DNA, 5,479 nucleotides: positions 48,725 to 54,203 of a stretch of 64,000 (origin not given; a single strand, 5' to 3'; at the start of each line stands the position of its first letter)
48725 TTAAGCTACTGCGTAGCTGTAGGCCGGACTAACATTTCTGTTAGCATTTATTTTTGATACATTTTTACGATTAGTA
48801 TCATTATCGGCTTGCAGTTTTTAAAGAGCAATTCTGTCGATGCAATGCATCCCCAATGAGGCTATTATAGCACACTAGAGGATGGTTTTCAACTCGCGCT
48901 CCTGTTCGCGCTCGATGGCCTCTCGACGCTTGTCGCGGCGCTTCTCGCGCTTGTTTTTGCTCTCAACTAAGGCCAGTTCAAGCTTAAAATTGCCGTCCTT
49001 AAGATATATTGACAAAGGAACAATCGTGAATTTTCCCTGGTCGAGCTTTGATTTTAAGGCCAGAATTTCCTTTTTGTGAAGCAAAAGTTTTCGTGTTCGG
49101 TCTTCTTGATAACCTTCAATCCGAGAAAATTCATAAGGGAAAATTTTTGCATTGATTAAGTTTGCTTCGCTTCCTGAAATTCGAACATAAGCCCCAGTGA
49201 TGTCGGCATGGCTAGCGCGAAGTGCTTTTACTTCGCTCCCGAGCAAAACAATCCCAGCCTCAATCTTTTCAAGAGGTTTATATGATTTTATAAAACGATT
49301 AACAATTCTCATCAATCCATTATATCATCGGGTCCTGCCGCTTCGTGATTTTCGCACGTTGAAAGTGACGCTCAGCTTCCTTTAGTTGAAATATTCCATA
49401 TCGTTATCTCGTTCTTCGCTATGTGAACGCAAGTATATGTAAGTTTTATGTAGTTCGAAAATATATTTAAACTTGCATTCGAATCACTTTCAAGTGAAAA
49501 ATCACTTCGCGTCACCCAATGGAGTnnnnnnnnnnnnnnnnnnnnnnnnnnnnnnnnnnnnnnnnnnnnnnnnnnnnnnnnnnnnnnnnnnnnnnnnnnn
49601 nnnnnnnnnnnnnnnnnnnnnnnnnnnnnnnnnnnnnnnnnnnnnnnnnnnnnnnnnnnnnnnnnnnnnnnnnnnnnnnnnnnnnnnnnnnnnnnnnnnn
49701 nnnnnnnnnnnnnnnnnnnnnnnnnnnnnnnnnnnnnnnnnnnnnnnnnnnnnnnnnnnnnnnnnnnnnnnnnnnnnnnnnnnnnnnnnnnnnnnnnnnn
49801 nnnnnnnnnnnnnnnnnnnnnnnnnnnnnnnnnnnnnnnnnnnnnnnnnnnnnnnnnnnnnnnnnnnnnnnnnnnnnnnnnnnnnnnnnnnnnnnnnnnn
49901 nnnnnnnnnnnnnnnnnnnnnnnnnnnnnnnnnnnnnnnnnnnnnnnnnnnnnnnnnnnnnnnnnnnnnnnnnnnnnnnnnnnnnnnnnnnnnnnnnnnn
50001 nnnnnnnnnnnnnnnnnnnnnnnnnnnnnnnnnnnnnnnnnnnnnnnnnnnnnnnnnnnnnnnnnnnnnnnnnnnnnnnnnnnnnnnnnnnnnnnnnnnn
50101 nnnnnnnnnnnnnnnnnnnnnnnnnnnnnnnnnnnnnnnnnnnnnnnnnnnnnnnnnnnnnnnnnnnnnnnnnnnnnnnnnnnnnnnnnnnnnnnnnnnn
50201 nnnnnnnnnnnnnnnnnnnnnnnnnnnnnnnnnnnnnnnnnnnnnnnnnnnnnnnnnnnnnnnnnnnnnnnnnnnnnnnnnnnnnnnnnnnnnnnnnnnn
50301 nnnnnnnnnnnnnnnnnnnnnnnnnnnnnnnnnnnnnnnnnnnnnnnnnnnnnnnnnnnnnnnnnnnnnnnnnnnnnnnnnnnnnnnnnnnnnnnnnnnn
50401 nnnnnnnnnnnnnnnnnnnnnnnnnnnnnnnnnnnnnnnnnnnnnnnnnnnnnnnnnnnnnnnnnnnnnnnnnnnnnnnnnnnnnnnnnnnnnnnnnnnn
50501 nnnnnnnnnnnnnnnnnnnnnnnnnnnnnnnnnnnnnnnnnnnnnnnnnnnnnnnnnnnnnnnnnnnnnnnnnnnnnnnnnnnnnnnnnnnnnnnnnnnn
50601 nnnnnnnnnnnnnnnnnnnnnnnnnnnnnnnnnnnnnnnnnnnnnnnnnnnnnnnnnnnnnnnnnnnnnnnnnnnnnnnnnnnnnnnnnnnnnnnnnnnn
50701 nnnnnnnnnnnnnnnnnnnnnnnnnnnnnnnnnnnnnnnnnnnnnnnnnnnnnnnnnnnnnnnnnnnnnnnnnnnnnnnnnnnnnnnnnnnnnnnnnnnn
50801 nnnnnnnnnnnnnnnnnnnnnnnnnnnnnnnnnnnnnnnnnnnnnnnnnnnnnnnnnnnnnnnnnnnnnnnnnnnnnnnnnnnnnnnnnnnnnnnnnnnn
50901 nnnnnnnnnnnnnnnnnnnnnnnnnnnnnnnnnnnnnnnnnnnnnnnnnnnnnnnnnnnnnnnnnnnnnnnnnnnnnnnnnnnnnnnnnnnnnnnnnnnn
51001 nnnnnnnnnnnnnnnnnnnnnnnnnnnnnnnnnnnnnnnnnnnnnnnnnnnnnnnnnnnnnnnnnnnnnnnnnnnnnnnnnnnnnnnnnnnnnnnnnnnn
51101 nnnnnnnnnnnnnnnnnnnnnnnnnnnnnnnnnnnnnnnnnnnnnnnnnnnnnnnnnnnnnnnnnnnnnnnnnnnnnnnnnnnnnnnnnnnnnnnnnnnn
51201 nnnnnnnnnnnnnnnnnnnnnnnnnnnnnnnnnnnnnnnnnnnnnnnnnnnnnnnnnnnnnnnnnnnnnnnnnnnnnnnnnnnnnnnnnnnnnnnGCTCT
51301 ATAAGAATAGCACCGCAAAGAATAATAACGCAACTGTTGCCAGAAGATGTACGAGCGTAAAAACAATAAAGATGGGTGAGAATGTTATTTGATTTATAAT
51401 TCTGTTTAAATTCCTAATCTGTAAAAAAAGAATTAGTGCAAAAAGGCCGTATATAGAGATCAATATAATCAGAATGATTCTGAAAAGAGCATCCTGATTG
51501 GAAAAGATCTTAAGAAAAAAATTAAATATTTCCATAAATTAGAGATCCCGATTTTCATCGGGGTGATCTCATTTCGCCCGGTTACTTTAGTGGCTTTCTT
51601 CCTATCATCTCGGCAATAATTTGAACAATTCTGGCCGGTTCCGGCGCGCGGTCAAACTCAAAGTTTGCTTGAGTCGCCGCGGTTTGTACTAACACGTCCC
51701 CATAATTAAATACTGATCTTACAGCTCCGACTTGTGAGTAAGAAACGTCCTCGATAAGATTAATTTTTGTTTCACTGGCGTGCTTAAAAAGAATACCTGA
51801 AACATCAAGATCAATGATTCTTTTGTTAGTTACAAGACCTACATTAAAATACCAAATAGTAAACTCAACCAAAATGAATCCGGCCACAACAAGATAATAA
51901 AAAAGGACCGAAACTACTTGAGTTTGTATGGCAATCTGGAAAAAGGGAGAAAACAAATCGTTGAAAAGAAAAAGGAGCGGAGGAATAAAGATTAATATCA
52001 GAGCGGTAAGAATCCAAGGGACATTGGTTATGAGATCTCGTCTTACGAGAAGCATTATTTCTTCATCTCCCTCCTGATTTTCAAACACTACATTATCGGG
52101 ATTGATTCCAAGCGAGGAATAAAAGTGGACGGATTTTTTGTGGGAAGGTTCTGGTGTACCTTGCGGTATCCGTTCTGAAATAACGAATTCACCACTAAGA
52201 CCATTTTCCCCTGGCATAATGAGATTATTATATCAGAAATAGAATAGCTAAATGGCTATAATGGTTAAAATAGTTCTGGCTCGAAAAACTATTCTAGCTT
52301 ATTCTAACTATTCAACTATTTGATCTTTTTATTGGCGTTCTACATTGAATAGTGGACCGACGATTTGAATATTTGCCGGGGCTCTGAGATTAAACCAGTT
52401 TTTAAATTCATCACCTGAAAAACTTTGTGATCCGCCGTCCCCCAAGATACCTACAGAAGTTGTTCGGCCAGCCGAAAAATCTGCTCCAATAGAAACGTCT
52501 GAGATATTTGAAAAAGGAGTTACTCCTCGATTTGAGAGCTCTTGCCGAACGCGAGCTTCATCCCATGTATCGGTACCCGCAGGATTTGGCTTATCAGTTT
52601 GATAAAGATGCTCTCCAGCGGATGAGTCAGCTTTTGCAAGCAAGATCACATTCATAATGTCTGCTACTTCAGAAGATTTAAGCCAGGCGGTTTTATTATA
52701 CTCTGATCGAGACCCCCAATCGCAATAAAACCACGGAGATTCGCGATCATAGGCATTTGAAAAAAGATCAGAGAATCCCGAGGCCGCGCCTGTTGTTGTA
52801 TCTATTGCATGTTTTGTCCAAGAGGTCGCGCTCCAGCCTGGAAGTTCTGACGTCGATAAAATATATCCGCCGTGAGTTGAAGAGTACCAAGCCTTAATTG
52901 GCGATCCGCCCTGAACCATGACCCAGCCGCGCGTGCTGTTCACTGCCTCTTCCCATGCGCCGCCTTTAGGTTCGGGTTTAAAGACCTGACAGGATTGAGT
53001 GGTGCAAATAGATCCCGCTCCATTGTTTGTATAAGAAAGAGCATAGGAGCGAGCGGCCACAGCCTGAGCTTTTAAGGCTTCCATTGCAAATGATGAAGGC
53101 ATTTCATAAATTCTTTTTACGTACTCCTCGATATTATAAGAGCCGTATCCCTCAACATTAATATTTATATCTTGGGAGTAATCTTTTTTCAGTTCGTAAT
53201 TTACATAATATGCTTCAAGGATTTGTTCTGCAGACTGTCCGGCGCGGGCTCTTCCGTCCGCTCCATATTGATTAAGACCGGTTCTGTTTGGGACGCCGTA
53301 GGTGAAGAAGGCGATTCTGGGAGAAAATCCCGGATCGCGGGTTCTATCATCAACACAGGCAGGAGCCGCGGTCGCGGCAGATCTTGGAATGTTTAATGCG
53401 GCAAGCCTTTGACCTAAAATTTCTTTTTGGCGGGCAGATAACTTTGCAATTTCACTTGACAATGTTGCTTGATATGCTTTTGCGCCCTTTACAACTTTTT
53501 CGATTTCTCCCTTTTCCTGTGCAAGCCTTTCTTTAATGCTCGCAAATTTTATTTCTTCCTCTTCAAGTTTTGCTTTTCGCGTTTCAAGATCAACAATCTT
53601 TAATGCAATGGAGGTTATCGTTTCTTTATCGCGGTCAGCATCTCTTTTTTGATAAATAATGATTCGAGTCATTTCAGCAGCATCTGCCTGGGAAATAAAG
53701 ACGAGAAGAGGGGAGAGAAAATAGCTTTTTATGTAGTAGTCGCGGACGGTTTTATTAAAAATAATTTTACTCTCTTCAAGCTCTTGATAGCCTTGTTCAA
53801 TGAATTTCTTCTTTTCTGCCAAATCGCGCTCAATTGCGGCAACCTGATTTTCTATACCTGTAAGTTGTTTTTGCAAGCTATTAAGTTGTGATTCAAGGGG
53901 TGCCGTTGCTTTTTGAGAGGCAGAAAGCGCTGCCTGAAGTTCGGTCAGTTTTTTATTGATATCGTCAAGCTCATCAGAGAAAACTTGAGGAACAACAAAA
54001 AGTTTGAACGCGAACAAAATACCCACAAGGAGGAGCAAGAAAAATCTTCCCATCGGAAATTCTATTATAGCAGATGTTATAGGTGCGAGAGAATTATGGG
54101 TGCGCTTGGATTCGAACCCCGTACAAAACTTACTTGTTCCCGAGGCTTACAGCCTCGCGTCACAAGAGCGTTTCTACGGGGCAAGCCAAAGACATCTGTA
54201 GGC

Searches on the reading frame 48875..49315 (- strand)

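Call 11: search_protein_families(library=pfam, proteins=[window:48875-49315:-])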
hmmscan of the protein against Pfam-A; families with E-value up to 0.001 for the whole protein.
window:48875-49315:- (146 aa): 1 family
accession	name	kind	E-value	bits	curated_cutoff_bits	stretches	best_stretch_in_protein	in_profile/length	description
PF01668.23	SmpB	-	1.2e-38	132.7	27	1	11-143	10-142/143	SmpB protein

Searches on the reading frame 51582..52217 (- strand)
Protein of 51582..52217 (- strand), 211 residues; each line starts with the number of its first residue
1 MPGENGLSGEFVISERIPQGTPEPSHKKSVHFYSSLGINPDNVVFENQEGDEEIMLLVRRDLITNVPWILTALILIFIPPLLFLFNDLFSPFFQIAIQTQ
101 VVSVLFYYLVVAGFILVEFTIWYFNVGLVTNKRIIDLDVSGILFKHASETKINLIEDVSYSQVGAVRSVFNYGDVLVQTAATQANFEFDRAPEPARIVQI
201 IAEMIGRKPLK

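Call 11: search_protein_families(library=pfam, proteins=[window:51582-52217:-])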
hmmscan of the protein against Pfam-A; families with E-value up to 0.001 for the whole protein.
window:51582-52217:- (211 aa): 1 family
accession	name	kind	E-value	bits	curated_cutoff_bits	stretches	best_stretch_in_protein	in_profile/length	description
PF03703.20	bPH_2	-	0.00032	21.3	22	1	139-200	16-77/78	Bacterial PH domain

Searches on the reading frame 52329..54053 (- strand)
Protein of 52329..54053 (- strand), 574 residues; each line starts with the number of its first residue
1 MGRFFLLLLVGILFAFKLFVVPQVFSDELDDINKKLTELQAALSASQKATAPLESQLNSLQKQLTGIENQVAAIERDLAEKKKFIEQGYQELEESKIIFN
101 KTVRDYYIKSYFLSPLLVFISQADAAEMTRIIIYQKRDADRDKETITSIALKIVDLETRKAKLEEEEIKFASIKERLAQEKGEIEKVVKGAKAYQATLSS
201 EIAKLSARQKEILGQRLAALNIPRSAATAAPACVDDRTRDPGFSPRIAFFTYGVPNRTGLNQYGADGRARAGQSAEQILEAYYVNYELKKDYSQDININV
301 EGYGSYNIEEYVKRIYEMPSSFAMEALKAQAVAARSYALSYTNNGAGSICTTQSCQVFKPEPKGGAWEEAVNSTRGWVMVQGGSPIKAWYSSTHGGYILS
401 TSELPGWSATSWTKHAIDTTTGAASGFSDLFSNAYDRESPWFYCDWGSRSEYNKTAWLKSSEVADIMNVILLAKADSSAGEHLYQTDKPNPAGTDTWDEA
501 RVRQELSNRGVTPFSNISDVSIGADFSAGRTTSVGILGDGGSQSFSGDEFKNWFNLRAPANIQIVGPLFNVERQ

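Call 11: search_protein_families(library=pfam, proteins=[window:52329-54053:-])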
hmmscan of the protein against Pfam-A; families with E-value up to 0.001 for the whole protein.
window:52329-54053:- (574 aa): 3 families
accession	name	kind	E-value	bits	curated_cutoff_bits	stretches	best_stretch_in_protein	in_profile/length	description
PF08486.15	SpoIID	-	4.8e-17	62.8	23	1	306-379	11-95/97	Stage II sporulation protein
PF18595.6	Nuf2_DHR10-like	-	0.00012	22.5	28.4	1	28-94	51-117/117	Nuf2, DHR10-like domain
PF07160.18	SKA1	-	0.00094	19.5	29.6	1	31-94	9-71/243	Spindle and kinetochore-associated protein 1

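Call 22: find_related_loci(query=window:52329-54053:-, collection=metagenome_contigs, flank=4000)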
Query window:52329-54053:- (574 aa) in metagenome_contigs; peptide patterns used: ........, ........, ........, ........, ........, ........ (x = any residue, [..] = any of these).
597 stretches matched a pattern (row limit reached: there are more); 293 encode a relative of the query (tblastn E <= 1e-3); the best 80 are kept; 80 distinct loci.
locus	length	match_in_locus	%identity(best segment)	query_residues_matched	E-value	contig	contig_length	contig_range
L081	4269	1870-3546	73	15-574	0e+0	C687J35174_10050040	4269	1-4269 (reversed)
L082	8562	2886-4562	73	15-574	0e+0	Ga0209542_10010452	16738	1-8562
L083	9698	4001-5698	66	4-573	0e+0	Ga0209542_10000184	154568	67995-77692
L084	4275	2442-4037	67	28-574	0e+0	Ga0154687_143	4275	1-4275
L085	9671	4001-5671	65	4-573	0e+0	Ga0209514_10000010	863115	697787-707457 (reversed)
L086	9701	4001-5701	63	1-574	0e+0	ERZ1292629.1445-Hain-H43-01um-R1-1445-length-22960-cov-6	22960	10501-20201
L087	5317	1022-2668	64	26-574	0e+0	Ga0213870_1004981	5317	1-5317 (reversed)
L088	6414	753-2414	64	22-574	0e+0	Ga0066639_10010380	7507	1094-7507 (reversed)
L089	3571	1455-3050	66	28-574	0e+0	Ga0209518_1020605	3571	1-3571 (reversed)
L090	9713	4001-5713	62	4-574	0e+0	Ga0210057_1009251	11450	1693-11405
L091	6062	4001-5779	59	1-574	0e+0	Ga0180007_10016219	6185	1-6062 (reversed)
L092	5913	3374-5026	62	21-574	0e+0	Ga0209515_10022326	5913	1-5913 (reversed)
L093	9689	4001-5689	60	4-574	0e+0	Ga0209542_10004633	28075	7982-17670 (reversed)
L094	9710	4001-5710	60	1-573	0e+0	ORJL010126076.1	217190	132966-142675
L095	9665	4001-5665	60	21-574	0e+0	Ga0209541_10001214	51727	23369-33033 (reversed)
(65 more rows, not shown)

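Call 35: find_encoding_contigs(protein=window:52329-54053:-, flank=4000, max_places=10)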
Protein window:52329-54053:- (574 aa): 24 contigs read that carry it; 3 places shown.
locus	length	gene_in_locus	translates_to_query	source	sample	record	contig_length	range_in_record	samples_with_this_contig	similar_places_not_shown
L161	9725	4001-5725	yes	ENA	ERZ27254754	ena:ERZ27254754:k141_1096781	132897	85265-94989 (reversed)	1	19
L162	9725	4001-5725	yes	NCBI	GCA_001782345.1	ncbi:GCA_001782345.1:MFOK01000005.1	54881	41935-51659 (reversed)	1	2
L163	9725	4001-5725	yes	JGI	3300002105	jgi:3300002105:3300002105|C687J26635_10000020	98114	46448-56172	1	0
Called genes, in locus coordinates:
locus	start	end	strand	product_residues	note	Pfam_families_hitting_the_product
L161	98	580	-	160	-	-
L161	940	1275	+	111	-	-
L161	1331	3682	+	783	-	PF26449:DUF8128, PF10412:TrwB_AAD_bind (faint), PF12696:TraG-D_C (weak)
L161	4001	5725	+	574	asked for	PF08486:SpoIID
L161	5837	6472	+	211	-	-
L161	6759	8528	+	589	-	-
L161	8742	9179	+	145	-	PF01668:SmpB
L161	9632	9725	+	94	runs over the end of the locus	PF01541:GIY-YIG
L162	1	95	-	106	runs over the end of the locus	-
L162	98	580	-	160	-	-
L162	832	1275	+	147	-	-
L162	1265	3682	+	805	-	PF26449:DUF8128, PF10412:TrwB_AAD_bind (faint), PF12696:TraG-D_C (faint)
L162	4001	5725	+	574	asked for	PF08486:SpoIID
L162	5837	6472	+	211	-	-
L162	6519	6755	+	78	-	PF18901:DUF5657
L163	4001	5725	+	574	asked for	PF08486:SpoIID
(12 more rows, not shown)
